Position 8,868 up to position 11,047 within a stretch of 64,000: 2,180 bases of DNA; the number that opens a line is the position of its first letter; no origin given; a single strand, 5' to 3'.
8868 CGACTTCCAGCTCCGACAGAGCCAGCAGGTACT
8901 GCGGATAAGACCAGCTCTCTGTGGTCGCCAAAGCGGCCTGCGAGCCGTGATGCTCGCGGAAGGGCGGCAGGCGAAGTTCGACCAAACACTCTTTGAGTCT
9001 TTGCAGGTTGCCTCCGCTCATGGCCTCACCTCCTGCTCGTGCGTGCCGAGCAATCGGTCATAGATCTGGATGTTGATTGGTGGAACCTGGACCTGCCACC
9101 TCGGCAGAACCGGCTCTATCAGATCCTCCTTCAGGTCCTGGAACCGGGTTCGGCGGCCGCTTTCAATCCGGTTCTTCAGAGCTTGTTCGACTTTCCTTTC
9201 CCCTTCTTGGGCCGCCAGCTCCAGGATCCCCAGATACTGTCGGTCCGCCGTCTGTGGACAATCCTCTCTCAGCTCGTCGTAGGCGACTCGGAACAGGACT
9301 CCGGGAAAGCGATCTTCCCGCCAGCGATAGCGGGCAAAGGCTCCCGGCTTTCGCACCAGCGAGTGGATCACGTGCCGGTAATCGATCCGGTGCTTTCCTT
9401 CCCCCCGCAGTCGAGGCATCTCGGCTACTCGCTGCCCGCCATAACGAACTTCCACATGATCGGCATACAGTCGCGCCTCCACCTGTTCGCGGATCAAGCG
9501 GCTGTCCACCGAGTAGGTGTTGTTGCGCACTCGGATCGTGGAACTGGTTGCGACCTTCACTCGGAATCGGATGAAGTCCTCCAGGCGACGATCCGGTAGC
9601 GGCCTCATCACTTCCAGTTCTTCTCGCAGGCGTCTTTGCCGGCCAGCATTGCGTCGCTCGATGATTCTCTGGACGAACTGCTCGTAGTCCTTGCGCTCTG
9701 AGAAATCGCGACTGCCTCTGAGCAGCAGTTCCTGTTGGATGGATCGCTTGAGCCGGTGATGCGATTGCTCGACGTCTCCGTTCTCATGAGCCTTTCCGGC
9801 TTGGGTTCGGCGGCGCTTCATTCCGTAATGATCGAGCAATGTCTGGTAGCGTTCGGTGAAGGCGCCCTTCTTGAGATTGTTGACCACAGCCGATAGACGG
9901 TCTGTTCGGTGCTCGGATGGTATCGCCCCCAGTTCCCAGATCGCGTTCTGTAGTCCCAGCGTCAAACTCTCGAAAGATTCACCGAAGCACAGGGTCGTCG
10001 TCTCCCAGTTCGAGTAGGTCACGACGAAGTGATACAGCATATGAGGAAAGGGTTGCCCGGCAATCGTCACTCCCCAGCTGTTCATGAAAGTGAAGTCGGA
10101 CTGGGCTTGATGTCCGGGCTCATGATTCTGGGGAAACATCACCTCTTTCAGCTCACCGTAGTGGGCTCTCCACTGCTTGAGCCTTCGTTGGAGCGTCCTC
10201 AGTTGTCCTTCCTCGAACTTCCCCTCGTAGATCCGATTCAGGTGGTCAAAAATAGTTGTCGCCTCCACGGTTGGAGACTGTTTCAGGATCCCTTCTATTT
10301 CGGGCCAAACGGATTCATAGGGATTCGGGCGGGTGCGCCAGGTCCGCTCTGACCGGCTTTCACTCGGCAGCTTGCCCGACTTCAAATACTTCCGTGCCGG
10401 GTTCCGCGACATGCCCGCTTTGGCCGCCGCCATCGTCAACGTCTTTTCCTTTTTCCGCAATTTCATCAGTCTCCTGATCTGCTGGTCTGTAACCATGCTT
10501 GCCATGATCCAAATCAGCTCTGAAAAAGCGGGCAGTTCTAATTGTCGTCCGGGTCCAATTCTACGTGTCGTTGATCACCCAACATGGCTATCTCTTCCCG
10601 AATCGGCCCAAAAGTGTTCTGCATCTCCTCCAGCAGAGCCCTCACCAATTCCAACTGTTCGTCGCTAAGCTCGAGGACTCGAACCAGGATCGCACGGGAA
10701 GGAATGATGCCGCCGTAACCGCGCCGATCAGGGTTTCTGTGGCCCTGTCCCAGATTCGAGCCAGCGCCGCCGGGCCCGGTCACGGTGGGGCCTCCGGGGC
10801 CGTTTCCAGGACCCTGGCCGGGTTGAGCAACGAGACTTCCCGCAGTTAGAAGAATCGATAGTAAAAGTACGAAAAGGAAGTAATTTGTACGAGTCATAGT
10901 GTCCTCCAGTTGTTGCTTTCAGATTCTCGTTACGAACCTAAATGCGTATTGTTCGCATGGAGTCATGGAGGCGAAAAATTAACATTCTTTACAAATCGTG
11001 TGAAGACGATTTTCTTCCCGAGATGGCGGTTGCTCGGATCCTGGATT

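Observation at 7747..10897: IS21-family element apparently interrupting a Spy/CpxP-like (LTXXQ) periplasmic chaperone gene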

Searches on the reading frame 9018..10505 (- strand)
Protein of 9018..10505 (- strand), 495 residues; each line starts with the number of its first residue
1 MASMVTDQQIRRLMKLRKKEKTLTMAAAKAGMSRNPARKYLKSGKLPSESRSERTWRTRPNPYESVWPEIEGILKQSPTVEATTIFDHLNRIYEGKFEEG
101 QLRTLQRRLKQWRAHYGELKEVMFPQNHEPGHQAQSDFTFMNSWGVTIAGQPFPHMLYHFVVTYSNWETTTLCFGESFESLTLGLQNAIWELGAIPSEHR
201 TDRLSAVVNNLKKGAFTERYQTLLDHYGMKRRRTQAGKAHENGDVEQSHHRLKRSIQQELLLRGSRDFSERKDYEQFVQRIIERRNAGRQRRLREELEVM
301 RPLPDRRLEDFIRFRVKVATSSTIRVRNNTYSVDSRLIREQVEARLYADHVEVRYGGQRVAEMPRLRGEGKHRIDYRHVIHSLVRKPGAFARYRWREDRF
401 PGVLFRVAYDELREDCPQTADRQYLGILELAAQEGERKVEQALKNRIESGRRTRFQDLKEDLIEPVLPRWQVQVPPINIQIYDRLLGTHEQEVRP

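Call 7: search_protein_families(library=pfam, max_evalue=1, proteins=[window:9018-10505:-])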
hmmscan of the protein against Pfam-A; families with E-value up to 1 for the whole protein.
window:9018-10505:- (495 aa): 5 families
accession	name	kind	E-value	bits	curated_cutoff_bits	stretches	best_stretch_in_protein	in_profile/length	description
PF22483.2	Mu-transpos_C_2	-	3.6e-15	55.9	27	1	303-375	1-73/73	Mu transposase, C-terminal domain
PF00665.32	rve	-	5e-07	30.3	32.6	1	128-238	2-101/102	Integrase core domain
PF13683.12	rve_3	-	0.013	15.7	26.5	1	228-286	2-54/67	Integrase core domain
PF20642.2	TAF1C_HB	-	0.024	15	24.8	1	403-461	86-144/208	TAF1C, helical bundle domain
PF17100.10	NACHT_N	-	0.043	14.1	30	1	406-471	5-68/220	N-terminal domain of NWD NACHT-NTPase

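Call 10: find_related_loci(query=window:9018-10505:-, collection=genome_contigs, flank=3000)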
Query window:9018-10505:- (495 aa) in genome_contigs; peptide patterns used: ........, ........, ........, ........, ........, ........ (x = any residue, [..] = any of these).
430 stretches matched a pattern; 244 encode a relative of the query (tblastn E <= 1e-3); the best 80 are kept; 80 distinct loci.
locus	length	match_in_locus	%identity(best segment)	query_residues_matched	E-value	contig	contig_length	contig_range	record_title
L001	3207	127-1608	83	1-494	0e+0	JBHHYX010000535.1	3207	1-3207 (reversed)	MAG: Acidobacteriota bacterium isolate Maj_2_bin.26 NODE_20262_length_3207_cov_9.513008, whole genome shotgun sequence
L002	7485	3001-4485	83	1-495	0e+0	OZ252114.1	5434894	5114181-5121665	MAG: Acidobacteriota bacterium isolate 28223251-268b-4a32-9235-904b27f41ce0 genome assembly, chromosome: 1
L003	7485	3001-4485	83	1-495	0e+0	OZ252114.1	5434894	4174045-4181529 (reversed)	MAG: Acidobacteriota bacterium isolate 28223251-268b-4a32-9235-904b27f41ce0 genome assembly, chromosome: 1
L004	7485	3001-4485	83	1-495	0e+0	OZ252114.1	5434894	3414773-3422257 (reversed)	MAG: Acidobacteriota bacterium isolate 28223251-268b-4a32-9235-904b27f41ce0 genome assembly, chromosome: 1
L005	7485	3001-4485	83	1-495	0e+0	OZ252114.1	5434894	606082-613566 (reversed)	MAG: Acidobacteriota bacterium isolate 28223251-268b-4a32-9235-904b27f41ce0 genome assembly, chromosome: 1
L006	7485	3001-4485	83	1-495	0e+0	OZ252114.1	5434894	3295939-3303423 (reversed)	MAG: Acidobacteriota bacterium isolate 28223251-268b-4a32-9235-904b27f41ce0 genome assembly, chromosome: 1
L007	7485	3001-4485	83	1-495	0e+0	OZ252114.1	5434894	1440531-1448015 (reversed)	MAG: Acidobacteriota bacterium isolate 28223251-268b-4a32-9235-904b27f41ce0 genome assembly, chromosome: 1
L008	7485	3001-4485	83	1-495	0e+0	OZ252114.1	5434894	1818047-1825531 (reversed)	MAG: Acidobacteriota bacterium isolate 28223251-268b-4a32-9235-904b27f41ce0 genome assembly, chromosome: 1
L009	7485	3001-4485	83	1-495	0e+0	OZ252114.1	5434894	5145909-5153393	MAG: Acidobacteriota bacterium isolate 28223251-268b-4a32-9235-904b27f41ce0 genome assembly, chromosome: 1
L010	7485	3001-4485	83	1-495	0e+0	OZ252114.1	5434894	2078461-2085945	MAG: Acidobacteriota bacterium isolate 28223251-268b-4a32-9235-904b27f41ce0 genome assembly, chromosome: 1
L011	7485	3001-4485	83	1-495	0e+0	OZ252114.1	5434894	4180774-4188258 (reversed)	MAG: Acidobacteriota bacterium isolate 28223251-268b-4a32-9235-904b27f41ce0 genome assembly, chromosome: 1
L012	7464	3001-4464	73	3-490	0e+0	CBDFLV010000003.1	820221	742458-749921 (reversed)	MAG: Acidobacteriota bacterium isolate 7a8d91ef-8417-43da-8691-8f404d5ac280 genome assembly, contig: contig_3, whole gen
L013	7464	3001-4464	73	3-490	0e+0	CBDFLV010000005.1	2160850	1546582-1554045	MAG: Acidobacteriota bacterium isolate 7a8d91ef-8417-43da-8691-8f404d5ac280 genome assembly, contig: contig_5, whole gen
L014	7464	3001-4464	73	3-490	0e+0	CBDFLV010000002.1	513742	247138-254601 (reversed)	MAG: Acidobacteriota bacterium isolate 7a8d91ef-8417-43da-8691-8f404d5ac280 genome assembly, contig: contig_2, whole gen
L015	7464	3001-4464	73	3-490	0e+0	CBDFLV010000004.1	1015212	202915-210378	MAG: Acidobacteriota bacterium isolate 7a8d91ef-8417-43da-8691-8f404d5ac280 genome assembly, contig: contig_4, whole gen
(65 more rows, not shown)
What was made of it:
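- Related genomes carry 10 to more than 60 copies of related elements (call 10).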

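Call 18: search_protein_families(library=ncbifam, max_evalue=1, proteins=[window:9018-10505:-])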
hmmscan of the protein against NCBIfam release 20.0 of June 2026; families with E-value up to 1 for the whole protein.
window:9018-10505:- (495 aa): 3 families
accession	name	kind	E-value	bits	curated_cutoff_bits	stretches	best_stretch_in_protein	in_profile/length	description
NF033546.1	transpos_IS21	equivalog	1.9e-59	201.6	160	1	14-305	2-294/294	IS21 family transposase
NF033577.2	transpos_IS481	equivalog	1.2e-08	34.9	224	1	13-280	5-261/284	IS481 family transposase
NF033516.0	transpos_IS3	equivalog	0.012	14.8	160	1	218-287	290-353/369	IS3 family transposase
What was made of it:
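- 9018..10505 (-): istA, 495 aa, IS21-family DDE transposase. Pfam rve and Mu-transpos_C_2 also match (calls 7, 18).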

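Call 36: search_dna_similar(query=window:9018-10505:-, collection=plasmids, mode=protein, max_rows=8)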
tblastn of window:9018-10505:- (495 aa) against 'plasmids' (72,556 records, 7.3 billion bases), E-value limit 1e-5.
Records with a match: 2300; places in all: 3701; records where one place covers at least 80% of the query: 774.
Best place of each record, by identity: <60% 2300.
By first word of the organism name: Escherichia 333; Salmonella 234; Sinorhizobium 166; Klebsiella 154; Burkholderia 149; Rhizobium 112; Bradyrhizobium 83; Pseudomonas 78; Enterobacter 64; Streptomyces 58; and 173 more.
By predicted mobility (MOB-suite, as given by PLSDB): conjugative 1318; non-mobilizable 649; mobilizable 333.
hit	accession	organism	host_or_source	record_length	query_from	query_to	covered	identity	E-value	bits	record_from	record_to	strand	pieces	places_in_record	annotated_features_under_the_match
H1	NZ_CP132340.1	Janthinobacterium sp. J1-1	pure culture,Mixed solution of sediment ...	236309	4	491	99%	45.6%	2e-127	416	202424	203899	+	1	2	istA: IS21 family transposase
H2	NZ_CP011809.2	Pandoraea faecigallinarum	cell culture,chicken dung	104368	4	491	99%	45.3%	2e-122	401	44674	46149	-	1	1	istA: IS21 family transposase | hypothetical protein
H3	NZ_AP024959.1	Paraburkholderia terrae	-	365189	2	486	98%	45.3%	6e-126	411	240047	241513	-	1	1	istA: IS21 family transposase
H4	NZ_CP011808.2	Pandoraea faecigallinarum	cell culture,chicken dung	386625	4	491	99%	44.9%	1e-120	396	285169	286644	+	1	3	istA: IS21 family transposase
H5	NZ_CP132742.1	Mycetohabitans endofungorum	Rhizopus microsporus,culture isolated ...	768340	2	486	98%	45.0%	4e-122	400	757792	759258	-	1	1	istA: IS21 family transposase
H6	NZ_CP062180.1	Mycetohabitans endofungorum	Rhizopus microsporus,bacterial ...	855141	2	486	98%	44.8%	1e-121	399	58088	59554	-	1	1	istA: IS21 family transposase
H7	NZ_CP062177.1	Mycetohabitans rhizoxinica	-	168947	2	486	98%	44.6%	1e-120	396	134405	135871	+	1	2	istA: IS21 family transposase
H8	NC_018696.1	Paraburkholderia phenoliruptrix BR3459a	Mimosa flocculosa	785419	2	486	98%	44.4%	2e-105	409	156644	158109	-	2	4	istA: IS21 family transposase | hypothetical protein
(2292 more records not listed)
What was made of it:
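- Closest known: IS21 family insertion sequences. Different: IstA is only about 45% identical to the best annotated plasmid-borne istA genes (call 36).
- Tried and rejected: The protein-level search gave only about 45% identical istA genes (call 36).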

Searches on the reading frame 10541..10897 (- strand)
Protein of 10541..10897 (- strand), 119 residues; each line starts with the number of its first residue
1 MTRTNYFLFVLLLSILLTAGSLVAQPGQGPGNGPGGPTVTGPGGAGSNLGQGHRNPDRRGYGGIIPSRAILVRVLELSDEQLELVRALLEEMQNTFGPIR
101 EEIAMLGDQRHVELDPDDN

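Call 7: search_protein_families(library=pfam, max_evalue=1, proteins=[window:10541-10897:-])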
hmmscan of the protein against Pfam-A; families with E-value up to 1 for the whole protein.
seq(119 aa): 1 family
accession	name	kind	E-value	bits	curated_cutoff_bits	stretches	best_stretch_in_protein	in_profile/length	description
PF13801.11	Metal_resist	-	0.011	16.4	29.2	1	46-103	16-68/125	Heavy-metal resistance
